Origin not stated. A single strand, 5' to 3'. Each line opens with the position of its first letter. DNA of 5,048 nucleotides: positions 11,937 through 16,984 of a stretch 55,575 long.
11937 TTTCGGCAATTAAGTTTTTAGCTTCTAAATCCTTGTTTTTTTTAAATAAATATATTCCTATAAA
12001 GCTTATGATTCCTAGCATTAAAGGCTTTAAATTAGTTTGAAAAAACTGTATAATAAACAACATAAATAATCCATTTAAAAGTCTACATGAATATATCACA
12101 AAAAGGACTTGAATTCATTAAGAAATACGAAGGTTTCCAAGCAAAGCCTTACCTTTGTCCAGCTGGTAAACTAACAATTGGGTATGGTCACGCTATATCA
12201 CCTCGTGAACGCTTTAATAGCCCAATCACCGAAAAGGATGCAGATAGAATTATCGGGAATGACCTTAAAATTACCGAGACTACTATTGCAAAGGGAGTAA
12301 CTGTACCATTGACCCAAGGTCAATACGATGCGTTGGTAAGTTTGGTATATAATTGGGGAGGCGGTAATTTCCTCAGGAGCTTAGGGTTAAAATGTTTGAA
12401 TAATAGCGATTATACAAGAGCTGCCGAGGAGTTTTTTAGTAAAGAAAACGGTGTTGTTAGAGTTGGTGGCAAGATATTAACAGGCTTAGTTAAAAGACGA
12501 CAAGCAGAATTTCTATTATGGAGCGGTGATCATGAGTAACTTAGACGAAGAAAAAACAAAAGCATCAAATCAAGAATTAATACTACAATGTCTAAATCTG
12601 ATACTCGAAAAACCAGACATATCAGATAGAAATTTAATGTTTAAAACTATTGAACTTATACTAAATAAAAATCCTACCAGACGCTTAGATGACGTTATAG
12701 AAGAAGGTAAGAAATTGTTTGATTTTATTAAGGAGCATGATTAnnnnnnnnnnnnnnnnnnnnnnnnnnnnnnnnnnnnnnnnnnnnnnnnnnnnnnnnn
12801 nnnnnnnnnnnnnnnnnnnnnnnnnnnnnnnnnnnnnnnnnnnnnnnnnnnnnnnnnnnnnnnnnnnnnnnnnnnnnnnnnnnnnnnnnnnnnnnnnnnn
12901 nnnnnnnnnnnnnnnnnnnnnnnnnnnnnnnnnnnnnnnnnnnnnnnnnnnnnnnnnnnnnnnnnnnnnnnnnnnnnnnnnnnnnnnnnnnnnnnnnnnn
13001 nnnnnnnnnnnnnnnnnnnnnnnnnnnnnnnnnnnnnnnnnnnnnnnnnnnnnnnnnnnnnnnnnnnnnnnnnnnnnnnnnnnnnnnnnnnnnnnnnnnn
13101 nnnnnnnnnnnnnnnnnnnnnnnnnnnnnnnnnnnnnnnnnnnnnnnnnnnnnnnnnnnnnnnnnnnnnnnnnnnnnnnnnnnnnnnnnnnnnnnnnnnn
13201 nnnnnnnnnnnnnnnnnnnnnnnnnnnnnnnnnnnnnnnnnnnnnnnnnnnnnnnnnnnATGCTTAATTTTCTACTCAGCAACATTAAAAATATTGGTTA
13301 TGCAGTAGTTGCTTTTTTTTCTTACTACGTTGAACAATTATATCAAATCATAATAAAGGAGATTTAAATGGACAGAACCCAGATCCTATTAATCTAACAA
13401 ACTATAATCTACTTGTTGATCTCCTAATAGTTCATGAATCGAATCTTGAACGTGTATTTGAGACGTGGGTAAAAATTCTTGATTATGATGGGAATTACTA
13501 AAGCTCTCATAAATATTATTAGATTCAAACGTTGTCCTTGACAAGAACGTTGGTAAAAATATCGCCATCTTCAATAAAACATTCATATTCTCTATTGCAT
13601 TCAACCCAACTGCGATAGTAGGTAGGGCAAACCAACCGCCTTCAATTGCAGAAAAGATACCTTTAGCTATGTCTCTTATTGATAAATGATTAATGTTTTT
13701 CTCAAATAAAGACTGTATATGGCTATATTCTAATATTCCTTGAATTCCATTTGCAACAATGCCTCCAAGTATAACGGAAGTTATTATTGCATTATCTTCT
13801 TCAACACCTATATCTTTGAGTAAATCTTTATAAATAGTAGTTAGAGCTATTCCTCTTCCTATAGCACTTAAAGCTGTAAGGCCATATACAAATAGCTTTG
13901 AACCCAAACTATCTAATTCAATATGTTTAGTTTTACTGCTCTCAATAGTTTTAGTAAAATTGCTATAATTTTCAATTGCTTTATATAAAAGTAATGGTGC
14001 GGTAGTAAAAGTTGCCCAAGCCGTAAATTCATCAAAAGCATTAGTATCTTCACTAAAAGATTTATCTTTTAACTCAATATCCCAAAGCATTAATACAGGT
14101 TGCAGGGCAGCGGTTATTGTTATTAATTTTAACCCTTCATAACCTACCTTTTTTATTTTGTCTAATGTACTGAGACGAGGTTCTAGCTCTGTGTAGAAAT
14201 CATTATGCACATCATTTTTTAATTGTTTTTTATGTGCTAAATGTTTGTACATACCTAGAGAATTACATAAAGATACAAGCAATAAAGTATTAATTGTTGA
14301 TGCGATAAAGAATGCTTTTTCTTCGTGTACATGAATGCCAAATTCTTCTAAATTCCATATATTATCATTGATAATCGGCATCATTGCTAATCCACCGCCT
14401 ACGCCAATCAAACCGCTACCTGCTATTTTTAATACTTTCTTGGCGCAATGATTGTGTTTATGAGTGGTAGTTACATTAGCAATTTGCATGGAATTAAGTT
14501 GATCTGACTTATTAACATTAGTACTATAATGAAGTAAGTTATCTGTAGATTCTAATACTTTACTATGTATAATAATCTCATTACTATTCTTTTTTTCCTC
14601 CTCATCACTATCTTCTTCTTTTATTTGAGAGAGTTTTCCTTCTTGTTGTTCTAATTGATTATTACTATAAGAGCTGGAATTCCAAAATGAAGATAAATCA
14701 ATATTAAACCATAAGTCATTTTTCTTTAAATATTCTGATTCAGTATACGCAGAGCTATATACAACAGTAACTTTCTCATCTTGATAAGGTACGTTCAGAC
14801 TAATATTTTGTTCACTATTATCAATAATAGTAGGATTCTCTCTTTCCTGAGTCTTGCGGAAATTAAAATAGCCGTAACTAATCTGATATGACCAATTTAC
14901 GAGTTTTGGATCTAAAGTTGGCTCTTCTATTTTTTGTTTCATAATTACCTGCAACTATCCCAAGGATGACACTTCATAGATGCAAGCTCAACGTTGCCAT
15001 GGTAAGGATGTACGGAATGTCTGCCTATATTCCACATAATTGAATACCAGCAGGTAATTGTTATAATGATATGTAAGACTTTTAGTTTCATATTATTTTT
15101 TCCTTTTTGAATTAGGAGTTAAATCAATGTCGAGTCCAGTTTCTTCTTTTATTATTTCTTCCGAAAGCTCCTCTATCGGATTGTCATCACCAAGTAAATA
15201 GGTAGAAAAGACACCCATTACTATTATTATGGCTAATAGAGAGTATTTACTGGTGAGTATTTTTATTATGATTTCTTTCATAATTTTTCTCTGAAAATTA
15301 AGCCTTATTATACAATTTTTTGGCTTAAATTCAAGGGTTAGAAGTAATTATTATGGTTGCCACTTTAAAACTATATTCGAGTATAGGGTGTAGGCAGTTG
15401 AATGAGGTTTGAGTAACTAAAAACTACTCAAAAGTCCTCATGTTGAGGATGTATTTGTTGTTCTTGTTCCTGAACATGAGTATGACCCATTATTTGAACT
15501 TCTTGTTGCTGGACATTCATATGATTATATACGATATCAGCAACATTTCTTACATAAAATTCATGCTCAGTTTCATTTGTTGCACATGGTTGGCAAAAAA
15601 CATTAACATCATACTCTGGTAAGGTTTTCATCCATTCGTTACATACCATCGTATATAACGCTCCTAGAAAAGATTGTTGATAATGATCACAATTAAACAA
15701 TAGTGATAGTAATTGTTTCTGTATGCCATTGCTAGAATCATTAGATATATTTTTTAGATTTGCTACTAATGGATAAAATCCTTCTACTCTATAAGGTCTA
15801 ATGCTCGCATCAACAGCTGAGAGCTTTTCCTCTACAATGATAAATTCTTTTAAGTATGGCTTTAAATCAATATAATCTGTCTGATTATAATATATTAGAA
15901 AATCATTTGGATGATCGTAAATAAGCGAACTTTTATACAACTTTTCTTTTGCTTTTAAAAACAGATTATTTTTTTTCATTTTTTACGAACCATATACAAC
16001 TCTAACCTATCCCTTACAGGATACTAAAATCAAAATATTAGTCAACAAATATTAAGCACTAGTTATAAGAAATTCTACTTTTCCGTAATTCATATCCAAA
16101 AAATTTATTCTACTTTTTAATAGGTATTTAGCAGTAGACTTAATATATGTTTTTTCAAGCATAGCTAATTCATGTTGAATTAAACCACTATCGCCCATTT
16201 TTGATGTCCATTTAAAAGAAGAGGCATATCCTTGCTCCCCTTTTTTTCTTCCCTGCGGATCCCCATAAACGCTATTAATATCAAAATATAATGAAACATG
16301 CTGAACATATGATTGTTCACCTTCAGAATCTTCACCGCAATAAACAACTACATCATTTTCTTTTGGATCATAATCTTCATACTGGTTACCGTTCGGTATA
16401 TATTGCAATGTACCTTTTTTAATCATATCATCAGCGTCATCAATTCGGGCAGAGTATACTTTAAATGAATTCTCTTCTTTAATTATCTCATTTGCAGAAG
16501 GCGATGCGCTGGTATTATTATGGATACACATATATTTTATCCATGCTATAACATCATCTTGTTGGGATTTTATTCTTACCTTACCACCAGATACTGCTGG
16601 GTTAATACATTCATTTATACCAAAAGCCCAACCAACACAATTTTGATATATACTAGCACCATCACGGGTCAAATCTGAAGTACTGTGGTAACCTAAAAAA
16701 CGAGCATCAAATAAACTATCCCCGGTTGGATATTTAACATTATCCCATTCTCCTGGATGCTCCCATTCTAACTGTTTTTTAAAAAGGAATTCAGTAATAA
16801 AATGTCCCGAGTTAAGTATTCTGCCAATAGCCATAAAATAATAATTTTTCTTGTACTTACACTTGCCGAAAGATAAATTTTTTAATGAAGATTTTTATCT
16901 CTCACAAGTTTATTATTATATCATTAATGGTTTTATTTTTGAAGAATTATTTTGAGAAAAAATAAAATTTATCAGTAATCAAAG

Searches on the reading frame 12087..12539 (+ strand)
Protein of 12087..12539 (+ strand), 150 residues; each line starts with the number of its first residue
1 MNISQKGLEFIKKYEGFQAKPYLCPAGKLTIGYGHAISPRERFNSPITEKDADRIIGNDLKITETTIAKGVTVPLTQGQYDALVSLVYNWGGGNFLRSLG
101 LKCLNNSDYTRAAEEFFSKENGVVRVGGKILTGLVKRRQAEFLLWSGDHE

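Call 28: search_protein_families(library=pfam, proteins=[window:12087-12539:+], max_evalue=0.001)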
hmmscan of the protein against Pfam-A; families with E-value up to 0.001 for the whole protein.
window:12087-12539:+ (150 aa): 1 family
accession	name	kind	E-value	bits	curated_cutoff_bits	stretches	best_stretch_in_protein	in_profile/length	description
PF00959.24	Phage_lysozyme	-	3.5e-34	118.2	22.3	1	12-141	1-125/125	Phage lysozyme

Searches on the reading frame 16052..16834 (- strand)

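Call 28: search_protein_families(library=pfam, proteins=[window:16052-16834:-], max_evalue=0.001)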
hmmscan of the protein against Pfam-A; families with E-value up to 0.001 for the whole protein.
window:16052-16834:- (260 aa): 1 family
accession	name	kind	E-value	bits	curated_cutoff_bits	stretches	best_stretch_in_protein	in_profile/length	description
PF24738.1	DUF7689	-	2.8e-06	28.5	22.6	0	151-228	54-107/118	Domain of unknown function (DUF7689)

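Call 95: search_protein_families(library=padloc, proteins=[window:16052-16834:-], max_evalue=0.001)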
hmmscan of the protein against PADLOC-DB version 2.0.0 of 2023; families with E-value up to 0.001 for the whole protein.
window:16052-16834:- (260 aa): 0 families
